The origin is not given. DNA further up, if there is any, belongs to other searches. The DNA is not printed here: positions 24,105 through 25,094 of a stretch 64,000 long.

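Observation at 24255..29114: Orphan, expanded selenium-dependent molybdenum-hydroxylase accessory operon (YgfJ - DUF364 - MoeA-like - DUF364 - YqeB - YqeC)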

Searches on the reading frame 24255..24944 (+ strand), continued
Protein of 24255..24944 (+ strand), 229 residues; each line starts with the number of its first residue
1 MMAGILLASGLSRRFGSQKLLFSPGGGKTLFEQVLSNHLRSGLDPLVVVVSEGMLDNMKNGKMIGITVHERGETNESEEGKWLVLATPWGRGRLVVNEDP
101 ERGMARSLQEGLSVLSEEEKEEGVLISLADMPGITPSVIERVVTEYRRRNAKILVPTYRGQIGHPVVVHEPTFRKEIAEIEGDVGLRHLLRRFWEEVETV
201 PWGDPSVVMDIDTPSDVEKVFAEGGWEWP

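Call 46: search_solved_structures(query=P0122, max_evalue=1, show_alignments=1)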
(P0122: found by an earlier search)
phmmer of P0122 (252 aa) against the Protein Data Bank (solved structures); distinct sequences matched with E-value up to 1: 3.
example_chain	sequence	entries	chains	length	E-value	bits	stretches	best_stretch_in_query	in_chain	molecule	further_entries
3npg_A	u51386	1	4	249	1.6e-14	57.3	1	10-221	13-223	uncharacterized DUF364 family protein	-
3l5o_A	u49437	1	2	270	1.2e-12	51.1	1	107-230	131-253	uncharacterized protein from DUF364 family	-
9q2o_t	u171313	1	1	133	0.86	12.3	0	159-207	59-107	uL11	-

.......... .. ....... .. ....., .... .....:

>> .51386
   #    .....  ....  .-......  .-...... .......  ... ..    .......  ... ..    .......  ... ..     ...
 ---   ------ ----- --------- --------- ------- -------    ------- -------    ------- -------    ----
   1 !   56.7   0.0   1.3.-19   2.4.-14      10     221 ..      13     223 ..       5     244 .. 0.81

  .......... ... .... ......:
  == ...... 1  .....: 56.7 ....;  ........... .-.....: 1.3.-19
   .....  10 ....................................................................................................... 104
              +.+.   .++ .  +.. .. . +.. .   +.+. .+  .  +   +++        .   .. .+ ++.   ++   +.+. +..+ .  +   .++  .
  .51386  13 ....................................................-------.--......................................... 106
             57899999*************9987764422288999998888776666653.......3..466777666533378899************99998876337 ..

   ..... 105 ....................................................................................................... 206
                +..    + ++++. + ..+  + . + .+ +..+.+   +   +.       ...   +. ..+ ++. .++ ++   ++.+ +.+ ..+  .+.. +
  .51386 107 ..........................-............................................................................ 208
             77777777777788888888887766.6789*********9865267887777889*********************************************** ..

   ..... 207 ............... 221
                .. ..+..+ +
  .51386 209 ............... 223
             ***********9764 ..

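Call 47: search_solved_structures(query=P0124, max_evalue=1, show_alignments=1)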
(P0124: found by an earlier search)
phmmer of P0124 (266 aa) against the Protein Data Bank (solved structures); distinct sequences matched with E-value up to 1: 1.
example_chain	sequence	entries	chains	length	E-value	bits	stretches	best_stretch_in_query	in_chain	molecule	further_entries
9nz6_A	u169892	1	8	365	0.024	17.3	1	39-135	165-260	Oxidoreductase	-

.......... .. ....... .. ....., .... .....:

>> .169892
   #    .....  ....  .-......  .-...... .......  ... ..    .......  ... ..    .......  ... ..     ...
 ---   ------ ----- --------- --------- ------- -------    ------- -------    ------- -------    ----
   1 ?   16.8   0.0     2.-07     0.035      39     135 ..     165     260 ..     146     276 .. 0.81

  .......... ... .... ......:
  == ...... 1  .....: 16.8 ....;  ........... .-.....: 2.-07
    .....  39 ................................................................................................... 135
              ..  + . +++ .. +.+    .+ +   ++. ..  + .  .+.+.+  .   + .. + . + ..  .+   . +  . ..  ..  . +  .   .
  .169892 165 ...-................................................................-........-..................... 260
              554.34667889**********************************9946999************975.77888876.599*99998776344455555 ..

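Call 48: search_solved_structures(query=P0125, max_evalue=1, show_alignments=1)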
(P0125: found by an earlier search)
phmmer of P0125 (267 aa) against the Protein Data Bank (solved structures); distinct sequences matched with E-value up to 1: 1.
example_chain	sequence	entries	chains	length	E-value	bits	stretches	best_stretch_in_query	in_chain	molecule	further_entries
5l3r_B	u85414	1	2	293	0.96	12.1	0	25-57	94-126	Cell division protein FtsY homolog, chloroplastic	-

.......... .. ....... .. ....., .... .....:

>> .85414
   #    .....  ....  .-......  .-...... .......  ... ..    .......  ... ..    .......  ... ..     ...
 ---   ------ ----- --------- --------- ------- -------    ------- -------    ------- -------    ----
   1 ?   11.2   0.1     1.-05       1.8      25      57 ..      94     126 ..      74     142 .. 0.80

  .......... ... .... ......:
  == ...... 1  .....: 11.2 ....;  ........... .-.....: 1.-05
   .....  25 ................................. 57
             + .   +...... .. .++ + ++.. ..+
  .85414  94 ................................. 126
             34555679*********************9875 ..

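Call 50: find_homologous_proteins(query=P0123, max_evalue=0.001)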
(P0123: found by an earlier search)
Query P0123 (342 aa): 4213 proteins with E <= 0.001 among 8000 candidates; the best 120 are listed.
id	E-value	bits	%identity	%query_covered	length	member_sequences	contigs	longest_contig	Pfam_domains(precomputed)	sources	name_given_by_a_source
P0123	5.1e-225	764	100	100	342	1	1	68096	PF00994.30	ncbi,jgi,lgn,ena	-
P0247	1.1e-196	671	85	100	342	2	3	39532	PF00994.30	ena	-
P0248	2.2e-196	670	86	100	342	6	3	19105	PF00994.30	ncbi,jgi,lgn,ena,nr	ncbi:MAG: molybdopterin-binding protein [Deltaproteobacteria bacterium]|nr:molybdopterin-binding pro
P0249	3.6e-192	656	84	100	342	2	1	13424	PF00994.30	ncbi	-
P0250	4.3e-189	646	84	100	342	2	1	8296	PF00994.30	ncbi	-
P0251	5.8e-186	636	82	100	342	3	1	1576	PF00994.30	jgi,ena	-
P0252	9.5e-186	635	81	100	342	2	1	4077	PF00994.30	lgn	-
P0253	6.7e-182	623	80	100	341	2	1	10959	PF00994.30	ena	-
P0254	1.5e-179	615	79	100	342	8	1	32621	PF00994.30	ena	-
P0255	1.9e-179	614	79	100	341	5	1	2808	PF00994.30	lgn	-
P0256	3.5e-178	610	78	100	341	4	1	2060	PF00994.30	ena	-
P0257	2.1e-177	608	77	100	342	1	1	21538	PF00994.30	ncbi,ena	-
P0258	7.0e-177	606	78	100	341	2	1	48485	PF00994.30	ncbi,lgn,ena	-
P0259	1.2e-152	526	68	100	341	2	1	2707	PF00994.30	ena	-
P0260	5.0e-152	524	68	100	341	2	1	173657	PF00994.30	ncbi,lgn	-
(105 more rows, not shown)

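Call 62: predict_structure(alignment_id=A1)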
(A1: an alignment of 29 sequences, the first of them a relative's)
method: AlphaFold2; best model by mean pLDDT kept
length: 342 residues; sequences in the alignment: 29
mean_pLDDT: 85.4   pTM: 0.76
mean pLDDT of the five models: 85.4, 84.5, 83.7, 83.5, 82.5
residues with pLDDT >= 90: 190; 70-90: 105; 50-70: 26; < 50: 21
segments of 3 or more residues with pLDDT < 50: 321-328, 330-342
pLDDT, mean of each block of 10 residues (from residue 1): 88 86 84 88 91 79 89 92 92 97 95 92 94 95 88 93 95 94 87 92 96 94 96 90 69 95 67 88 86 75 94 75 42 39 30
secondary structure, 60 per line:
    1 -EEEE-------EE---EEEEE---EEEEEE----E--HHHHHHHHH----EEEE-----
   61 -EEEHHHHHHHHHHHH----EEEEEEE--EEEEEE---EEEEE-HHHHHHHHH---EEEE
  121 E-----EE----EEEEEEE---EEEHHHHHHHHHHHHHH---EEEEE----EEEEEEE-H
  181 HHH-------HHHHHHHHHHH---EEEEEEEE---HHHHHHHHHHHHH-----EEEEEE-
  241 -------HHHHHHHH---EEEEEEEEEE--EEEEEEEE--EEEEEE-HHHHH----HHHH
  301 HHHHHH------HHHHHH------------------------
elements in order: E2-5 E18-22 E26-31 H39-47 E52-55 E62-64 H65-76 E81-87 E90-95 E99-103 H105-113 E117-121 E133-139 E143-145 H146-159 E163-167 E172-178 H180-183 H191-201 E205-212 H216-228 E234-239 H248-255 E259-268 E271-278 E281-286 H288-292 H297-306 H313-318

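Call 67: fold_search(model_id=the predicted structure, library=pdb)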
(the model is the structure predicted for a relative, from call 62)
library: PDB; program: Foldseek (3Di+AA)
matches with E <= 10: 1531; with E <= 0.001: 70
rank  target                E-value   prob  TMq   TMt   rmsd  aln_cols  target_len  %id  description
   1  1ihc                  6.5e-08  1.00  0.33  0.62   6.9       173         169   26  X-ray Structure of Gephyrin N-terminal Domain (released 2001-05-16)
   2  1o8q_A                2.6e-07  1.00  0.32  0.63   4.7       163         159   23  The active site of the molybdenum cofactor biosenthetic protein domain Cnx1G (released 2003-02-27)
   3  4tk1_A                2.8e-07  1.00  0.30  0.26  21.8       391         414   12  Geph E in complex with a GABA receptor alpha3 subunit derived peptide in space group P21212 (released 2014-12-24)
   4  1uuy                  9.8e-07  1.00  0.32  0.62   4.5       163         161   24  Structure of a molybdopterin-bound cnx1g domain links molybdenum and copper metabolism (released 2004-08-09)
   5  2is8_A                1.2e-06  1.00  0.29  0.60   6.5       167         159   17  Crystal structure of the Molybdopterin biosynthesis enzyme MoaB (TTHA0341) from thermus theromophilus HB8 (released 2007-10-30)
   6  1o8n_A                1.3e-06  1.00  0.32  0.62   4.2       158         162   22  The active site of the molybdenum cofactor biosynthetic protein domain Cnx1G (released 2003-02-27)
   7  3mci_A                1.4e-06  1.00  0.29  0.52   6.4       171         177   21  Crystal structure of molybdenum cofactor biosynthesis (AQ_061) from aquifex aeolicus VF5 (released 2011-01-19)
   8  1uux                  1.5e-06  1.00  0.33  0.66   4.0       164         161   24  Structure of a molybdopterin-bound cnx1g domain links molybdenum and copper metabolism (released 2004-08-09)
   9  2pbq_C                1.5e-06  1.00  0.31  0.57   5.8       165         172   20  Crystal structure of molybdenum cofactor biosynthesis (aq_061) From aquifex aeolicus VF5 (released 2007-10-02)
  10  1o8o_A                1.6e-06  1.00  0.33  0.65   3.8       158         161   22  The active site of the molybdenum cofactor biosynthetic protein domain Cnx1G (released 2003-12-04)
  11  2qq1_F                1.9e-06  1.00  0.28  0.53   4.1       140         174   24  Crystal Structure Of Molybdenum Cofactor Biosynthesis (aq_061) Other Form From Aquifex Aeolicus Vf5 (released 2008-07-29)
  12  2qq1_B                2.0e-06  1.00  0.31  0.57   4.3       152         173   20  Crystal Structure Of Molybdenum Cofactor Biosynthesis (aq_061) Other Form From Aquifex Aeolicus Vf5 (released 2008-07-29)
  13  3mci_B                2.0e-06  1.00  0.31  0.57   5.6       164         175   20  Crystal structure of molybdenum cofactor biosynthesis (AQ_061) from aquifex aeolicus VF5 (released 2011-01-19)
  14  8ron_A                2.4e-06  1.00  0.31  0.24   4.7       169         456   18  Crystal structure of human FAD synthase, isoform 2 (released 2024-04-10)
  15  2pbq_A                3.1e-06  1.00  0.29  0.55   6.2       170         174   20  Crystal structure of molybdenum cofactor biosynthesis (aq_061) From aquifex aeolicus VF5 (released 2007-10-02)
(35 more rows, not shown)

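Call 79: find_encoding_contigs(protein=P0176, flank=6000, max_places=3)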
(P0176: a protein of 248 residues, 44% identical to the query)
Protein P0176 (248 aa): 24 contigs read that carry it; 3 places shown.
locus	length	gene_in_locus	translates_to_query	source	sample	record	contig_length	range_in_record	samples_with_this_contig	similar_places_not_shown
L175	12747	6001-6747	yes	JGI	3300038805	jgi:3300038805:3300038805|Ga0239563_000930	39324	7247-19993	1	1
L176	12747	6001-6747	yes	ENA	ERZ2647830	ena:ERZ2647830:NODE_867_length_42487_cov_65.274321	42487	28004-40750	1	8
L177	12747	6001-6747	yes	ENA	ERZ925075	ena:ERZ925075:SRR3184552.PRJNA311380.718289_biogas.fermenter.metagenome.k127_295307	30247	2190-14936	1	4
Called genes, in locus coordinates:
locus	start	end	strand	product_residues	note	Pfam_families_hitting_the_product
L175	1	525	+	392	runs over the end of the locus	PF00108:Thiolase_N, PF00109:ketoacyl-synt (weak), PF02803:Thiolase_C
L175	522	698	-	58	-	-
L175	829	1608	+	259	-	PF00378:ECH_1, PF16113:ECH_2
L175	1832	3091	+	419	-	-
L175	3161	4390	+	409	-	PF04389:Peptidase_M28, PF01546:Peptidase_M20, PF07687:M20_dimer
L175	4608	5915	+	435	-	PF03313:SDH_alpha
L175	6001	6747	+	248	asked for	PF13938:DUF4213, PF04016:DUF364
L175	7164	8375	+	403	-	PF00083:Sugar_tr, PF07690:MFS_1, PF11700:ATG22 (weak)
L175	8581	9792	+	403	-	PF07690:MFS_1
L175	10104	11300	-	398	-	-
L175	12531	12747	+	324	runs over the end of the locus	-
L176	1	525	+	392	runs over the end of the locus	PF00108:Thiolase_N, PF00109:ketoacyl-synt (weak), PF02803:Thiolase_C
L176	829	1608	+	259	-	PF00378:ECH_1, PF16113:ECH_2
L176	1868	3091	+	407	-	-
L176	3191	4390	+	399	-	PF04389:Peptidase_M28, PF01546:Peptidase_M20, PF07687:M20_dimer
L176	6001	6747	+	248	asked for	PF13938:DUF4213, PF04016:DUF364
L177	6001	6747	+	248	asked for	PF13938:DUF4213, PF04016:DUF364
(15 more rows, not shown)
